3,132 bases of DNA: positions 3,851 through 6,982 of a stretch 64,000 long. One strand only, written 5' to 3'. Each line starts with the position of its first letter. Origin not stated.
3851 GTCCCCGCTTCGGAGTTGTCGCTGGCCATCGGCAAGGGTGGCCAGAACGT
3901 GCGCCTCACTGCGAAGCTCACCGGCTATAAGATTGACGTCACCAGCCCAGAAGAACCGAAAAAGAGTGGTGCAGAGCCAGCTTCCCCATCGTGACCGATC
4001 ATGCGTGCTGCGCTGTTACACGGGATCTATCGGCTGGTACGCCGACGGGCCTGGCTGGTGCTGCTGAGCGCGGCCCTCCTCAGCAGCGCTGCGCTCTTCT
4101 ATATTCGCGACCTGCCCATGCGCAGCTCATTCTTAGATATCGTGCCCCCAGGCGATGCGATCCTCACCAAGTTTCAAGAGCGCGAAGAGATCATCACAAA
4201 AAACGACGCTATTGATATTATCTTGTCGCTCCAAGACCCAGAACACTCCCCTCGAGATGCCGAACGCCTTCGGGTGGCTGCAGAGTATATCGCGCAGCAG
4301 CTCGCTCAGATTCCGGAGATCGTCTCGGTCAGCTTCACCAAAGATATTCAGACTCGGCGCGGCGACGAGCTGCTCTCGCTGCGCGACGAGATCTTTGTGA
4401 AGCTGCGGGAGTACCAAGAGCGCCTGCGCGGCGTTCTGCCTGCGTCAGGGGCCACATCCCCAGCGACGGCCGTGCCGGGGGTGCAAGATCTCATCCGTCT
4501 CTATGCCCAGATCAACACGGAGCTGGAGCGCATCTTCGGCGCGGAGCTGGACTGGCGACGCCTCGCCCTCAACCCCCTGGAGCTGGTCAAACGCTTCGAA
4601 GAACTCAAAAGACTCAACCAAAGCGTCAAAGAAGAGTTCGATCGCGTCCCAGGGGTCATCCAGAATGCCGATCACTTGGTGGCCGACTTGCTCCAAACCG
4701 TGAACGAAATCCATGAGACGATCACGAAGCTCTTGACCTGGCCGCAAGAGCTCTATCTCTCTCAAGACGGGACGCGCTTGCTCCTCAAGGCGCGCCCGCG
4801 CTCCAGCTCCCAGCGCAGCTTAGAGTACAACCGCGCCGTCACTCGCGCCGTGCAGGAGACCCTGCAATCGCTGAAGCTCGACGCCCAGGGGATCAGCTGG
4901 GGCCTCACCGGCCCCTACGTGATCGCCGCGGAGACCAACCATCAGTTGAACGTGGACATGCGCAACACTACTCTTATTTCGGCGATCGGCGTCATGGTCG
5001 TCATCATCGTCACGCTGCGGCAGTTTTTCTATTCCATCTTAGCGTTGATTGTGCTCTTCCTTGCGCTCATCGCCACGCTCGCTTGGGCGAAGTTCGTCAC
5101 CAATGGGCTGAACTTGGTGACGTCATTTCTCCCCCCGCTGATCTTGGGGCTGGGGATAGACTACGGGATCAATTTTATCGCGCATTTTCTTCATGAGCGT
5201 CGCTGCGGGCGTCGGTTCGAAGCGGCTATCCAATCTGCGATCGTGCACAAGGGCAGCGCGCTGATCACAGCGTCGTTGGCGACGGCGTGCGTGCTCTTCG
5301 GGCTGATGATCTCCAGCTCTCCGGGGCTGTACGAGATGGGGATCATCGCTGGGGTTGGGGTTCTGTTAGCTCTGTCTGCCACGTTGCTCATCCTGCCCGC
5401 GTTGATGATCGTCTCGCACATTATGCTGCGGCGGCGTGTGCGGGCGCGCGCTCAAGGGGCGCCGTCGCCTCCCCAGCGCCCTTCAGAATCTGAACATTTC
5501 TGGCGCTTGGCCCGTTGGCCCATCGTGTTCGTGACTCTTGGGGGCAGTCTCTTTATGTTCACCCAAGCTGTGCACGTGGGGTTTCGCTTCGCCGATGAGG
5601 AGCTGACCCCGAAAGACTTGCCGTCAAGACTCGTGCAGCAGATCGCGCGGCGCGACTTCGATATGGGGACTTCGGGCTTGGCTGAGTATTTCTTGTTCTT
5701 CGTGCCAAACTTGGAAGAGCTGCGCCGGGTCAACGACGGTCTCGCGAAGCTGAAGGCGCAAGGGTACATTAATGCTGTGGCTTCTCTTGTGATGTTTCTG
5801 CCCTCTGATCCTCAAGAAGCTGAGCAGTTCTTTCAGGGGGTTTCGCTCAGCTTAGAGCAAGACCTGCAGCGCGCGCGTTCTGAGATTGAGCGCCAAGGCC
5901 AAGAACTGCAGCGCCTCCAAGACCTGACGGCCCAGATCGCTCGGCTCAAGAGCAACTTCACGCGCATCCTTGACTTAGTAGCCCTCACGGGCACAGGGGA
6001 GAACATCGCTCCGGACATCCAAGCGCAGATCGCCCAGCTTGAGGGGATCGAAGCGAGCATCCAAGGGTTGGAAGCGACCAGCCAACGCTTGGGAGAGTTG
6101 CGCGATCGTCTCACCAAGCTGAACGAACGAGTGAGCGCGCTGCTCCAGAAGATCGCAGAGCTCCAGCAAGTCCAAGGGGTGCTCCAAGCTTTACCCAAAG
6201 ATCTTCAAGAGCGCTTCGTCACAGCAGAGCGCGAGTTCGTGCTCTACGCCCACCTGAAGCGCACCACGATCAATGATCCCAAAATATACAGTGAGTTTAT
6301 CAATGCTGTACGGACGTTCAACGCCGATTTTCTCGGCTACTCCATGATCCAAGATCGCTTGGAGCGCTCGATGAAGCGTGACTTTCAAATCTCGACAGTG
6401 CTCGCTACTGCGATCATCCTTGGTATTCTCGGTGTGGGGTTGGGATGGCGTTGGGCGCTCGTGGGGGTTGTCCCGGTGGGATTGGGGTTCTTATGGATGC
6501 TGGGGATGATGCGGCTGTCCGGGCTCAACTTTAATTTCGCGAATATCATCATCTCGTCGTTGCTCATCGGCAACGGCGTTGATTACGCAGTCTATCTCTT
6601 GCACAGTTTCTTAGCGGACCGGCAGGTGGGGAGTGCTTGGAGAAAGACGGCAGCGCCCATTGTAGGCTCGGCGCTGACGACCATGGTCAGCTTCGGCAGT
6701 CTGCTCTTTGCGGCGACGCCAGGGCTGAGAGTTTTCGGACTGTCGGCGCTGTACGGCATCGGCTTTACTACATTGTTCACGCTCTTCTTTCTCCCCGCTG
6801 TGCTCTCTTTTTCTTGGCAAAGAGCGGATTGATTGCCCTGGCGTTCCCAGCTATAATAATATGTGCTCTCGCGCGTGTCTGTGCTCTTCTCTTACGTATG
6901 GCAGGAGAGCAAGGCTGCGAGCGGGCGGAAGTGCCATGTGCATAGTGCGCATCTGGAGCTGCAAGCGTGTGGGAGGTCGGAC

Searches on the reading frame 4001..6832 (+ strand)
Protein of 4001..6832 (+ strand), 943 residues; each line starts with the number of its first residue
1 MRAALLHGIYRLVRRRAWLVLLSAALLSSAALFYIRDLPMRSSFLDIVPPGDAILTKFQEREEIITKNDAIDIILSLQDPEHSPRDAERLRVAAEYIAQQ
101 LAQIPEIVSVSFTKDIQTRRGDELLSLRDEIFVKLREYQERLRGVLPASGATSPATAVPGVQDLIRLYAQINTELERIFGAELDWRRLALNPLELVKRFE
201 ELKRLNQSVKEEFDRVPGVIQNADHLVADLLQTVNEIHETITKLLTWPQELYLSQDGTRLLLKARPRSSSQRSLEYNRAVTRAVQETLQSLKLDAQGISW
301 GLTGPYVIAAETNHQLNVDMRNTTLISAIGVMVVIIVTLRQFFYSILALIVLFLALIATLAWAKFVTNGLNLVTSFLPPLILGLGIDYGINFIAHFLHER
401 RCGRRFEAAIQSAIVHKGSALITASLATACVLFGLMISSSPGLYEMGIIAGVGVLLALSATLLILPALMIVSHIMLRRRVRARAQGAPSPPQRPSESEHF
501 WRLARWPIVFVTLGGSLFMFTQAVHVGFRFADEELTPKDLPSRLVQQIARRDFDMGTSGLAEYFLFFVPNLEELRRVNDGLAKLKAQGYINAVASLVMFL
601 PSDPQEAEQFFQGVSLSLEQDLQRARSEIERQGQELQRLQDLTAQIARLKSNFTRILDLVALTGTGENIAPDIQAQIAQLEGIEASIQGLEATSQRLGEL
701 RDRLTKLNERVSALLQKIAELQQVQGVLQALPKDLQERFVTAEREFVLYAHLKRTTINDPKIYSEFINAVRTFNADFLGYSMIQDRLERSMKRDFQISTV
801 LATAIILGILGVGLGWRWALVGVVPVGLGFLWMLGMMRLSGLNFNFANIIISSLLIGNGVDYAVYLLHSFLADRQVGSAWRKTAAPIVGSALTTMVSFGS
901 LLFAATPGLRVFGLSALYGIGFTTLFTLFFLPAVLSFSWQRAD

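Call 56: search_protein_families(library=pfam, proteins=[window:4001-6832:+], max_evalue=0.00001)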
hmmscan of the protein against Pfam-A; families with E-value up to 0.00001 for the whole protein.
window:4001-6832:+ (943 aa): 2 families
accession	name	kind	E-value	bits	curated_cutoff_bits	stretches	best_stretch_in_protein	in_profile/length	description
PF03176.21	MMPL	-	3.9e-34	118.5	20.5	2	231-507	61-330/333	MMPL family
PF12349.14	Sterol-sensing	-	3.1e-06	27.6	22.3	0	819-941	9-139/153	Sterol-sensing domain of SREBP cleavage-activation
